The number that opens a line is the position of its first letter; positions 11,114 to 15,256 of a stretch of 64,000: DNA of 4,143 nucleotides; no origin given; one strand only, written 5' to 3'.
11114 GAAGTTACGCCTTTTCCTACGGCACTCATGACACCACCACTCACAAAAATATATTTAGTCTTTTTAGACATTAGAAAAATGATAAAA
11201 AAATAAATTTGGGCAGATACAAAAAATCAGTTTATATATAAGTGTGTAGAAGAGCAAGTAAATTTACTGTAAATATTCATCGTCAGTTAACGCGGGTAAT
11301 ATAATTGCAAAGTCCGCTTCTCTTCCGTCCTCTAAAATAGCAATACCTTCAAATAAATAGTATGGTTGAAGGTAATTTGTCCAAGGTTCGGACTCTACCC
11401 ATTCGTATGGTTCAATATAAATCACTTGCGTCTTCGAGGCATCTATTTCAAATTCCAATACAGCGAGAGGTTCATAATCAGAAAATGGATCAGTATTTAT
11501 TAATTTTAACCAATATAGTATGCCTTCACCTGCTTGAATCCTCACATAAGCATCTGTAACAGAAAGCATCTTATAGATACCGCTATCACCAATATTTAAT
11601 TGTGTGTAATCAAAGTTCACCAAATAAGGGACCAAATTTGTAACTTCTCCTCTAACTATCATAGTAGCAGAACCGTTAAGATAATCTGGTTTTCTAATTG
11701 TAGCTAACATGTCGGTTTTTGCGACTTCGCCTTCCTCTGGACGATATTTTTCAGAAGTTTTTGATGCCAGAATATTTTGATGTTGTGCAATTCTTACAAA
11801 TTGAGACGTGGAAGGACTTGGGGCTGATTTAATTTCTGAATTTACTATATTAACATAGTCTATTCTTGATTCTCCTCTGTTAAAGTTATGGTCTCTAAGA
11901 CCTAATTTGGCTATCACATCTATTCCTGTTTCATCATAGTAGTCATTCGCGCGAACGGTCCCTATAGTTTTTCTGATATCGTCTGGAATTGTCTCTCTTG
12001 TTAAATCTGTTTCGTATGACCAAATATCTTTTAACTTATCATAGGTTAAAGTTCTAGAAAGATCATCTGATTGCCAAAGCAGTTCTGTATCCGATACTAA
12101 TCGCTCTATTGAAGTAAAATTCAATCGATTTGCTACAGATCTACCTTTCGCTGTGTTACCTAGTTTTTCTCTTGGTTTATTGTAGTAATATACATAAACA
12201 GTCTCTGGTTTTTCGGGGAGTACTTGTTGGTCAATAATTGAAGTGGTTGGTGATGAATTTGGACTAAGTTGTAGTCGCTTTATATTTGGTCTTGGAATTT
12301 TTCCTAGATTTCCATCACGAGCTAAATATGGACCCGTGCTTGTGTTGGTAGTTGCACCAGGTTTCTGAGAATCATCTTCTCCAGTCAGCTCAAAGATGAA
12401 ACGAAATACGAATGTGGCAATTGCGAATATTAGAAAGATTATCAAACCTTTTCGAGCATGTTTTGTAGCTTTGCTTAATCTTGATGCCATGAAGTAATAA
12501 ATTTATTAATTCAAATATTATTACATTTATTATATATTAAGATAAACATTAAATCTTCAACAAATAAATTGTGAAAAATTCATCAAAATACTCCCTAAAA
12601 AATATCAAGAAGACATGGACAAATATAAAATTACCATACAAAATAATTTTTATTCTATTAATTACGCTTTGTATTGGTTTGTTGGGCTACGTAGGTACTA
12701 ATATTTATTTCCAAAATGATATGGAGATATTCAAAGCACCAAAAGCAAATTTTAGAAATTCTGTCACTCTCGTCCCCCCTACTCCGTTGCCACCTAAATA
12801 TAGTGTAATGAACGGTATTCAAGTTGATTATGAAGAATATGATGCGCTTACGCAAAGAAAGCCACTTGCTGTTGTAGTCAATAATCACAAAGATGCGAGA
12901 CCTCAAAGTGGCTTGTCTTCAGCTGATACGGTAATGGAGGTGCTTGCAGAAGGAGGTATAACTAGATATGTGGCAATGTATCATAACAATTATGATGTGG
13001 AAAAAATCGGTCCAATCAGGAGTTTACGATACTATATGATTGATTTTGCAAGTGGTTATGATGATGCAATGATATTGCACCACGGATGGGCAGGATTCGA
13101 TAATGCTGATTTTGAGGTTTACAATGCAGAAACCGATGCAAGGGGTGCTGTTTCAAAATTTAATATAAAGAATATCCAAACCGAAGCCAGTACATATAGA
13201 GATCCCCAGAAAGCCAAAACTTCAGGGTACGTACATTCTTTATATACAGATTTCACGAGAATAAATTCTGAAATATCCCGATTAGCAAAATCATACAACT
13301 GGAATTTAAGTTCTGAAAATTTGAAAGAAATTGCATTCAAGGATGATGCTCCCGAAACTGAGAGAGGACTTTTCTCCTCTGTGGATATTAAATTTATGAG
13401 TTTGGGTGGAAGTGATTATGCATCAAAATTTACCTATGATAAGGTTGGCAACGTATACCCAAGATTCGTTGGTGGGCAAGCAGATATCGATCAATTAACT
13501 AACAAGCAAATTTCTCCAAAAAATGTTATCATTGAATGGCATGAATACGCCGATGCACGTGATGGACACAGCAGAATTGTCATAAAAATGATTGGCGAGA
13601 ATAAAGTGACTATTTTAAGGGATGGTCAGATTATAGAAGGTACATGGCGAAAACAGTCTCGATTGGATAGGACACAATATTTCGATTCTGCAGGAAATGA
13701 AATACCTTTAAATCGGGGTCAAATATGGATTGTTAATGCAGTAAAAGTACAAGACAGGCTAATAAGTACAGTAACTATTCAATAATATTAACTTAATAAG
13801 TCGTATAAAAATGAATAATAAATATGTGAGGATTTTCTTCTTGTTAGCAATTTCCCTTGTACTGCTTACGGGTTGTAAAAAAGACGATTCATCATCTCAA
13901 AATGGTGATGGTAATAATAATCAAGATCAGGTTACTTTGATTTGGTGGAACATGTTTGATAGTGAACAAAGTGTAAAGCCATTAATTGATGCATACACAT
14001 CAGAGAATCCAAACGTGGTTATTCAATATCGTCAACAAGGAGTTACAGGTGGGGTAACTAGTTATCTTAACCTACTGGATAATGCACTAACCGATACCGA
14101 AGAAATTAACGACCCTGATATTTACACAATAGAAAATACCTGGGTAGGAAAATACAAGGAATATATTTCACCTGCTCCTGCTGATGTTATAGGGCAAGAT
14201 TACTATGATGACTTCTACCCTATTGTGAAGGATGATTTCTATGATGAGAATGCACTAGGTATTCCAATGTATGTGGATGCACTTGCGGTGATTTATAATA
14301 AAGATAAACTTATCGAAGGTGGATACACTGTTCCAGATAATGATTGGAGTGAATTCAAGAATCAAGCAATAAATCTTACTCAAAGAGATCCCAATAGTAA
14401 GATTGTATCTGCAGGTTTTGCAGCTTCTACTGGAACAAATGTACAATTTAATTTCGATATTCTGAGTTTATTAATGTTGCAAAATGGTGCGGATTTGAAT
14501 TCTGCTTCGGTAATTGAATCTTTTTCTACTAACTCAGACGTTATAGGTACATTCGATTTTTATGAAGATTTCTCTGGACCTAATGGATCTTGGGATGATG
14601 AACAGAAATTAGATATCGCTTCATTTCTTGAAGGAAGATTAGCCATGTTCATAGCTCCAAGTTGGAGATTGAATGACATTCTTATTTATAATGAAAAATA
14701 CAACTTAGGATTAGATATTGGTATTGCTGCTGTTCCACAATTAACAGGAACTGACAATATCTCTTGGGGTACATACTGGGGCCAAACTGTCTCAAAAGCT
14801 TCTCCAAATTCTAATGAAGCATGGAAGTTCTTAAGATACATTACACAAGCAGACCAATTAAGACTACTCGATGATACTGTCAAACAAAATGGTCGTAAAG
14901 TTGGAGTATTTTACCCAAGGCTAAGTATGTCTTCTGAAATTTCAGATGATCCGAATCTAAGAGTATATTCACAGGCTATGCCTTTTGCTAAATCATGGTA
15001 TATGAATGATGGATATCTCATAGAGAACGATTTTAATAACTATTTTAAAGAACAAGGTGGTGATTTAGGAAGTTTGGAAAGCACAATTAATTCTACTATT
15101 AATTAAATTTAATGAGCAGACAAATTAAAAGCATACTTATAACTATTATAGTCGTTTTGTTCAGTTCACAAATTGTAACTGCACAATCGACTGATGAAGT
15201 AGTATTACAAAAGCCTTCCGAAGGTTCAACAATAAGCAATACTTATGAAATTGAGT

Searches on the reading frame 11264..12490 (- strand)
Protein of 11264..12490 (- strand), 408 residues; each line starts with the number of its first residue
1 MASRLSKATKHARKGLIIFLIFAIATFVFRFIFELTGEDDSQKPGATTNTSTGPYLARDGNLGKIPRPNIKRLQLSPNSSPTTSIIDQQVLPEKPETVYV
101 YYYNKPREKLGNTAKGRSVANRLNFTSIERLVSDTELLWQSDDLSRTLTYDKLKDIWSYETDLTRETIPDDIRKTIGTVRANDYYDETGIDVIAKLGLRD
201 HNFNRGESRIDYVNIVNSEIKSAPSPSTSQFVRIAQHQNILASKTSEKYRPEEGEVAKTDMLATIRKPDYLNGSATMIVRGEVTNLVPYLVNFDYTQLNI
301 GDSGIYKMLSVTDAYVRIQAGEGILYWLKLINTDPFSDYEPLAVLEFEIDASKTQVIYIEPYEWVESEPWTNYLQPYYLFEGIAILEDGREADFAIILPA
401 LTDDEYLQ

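Call 6: search_protein_families(library=pfam, proteins=[window:11264-12490:-], max_evalue=0.01)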
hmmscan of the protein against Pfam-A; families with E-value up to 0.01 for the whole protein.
window:11264-12490:- (408 aa): 0 families

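Call 10: search_protein_families(library=ncbifam, proteins=[window:11264-12490:-], max_evalue=1)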
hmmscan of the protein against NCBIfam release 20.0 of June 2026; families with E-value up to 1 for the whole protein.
window:11264-12490:- (408 aa): 1 family
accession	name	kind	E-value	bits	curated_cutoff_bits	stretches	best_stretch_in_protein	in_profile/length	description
TIGR00544.1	lgt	equivalog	0.16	11.4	118.9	1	8-53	205-251/280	prolipoprotein diacylglyceryl transferase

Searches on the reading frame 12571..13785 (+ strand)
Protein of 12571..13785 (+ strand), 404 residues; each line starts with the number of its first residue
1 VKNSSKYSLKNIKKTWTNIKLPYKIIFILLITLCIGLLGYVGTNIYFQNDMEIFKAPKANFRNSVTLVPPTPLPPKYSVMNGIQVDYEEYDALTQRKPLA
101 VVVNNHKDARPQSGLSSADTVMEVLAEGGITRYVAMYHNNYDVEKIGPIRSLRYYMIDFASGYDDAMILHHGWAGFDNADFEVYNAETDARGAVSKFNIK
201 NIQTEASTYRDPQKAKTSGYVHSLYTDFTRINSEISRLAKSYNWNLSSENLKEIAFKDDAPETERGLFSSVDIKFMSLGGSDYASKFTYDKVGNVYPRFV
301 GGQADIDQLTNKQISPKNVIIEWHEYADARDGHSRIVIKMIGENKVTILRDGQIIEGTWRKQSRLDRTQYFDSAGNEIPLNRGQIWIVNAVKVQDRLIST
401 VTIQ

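Call 6: search_protein_families(library=pfam, proteins=[window:12571-13785:+], max_evalue=0.01)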
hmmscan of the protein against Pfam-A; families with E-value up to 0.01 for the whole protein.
window:12571-13785:+ (404 aa): 2 families
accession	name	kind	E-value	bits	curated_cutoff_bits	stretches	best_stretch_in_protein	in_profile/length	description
PF11258.13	DUF3048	-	2e-33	116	25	1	92-237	10-144/148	Protein of unknown function (DUF3048) N-terminal domain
PF17479.7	DUF3048_C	-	3.3e-25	89.1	25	1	283-387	10-114/114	Protein of unknown function (DUF3048) C-terminal domain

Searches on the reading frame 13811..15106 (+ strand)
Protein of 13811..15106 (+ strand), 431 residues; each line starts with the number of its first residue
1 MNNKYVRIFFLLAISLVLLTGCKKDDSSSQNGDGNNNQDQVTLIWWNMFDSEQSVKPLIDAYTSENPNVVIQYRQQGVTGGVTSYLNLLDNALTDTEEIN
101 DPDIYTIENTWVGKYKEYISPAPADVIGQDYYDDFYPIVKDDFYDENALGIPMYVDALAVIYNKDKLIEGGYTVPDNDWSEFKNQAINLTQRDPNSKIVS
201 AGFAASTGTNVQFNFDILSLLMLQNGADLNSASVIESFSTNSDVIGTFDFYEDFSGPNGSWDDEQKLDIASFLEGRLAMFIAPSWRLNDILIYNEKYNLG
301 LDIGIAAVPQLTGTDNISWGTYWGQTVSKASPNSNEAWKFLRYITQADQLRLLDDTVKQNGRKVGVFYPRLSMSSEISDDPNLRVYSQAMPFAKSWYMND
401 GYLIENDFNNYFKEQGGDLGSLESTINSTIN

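Call 6: search_protein_families(library=pfam, proteins=[window:13811-15106:+], max_evalue=0.01)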
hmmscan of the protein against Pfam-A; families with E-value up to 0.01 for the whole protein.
window:13811-15106:+ (431 aa): 1 family
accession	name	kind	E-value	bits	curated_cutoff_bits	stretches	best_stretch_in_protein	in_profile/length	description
PF01547.30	SBP_bac_1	-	2.2e-23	84.1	26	1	53-349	6-305/307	Bacterial extracellular solute-binding protein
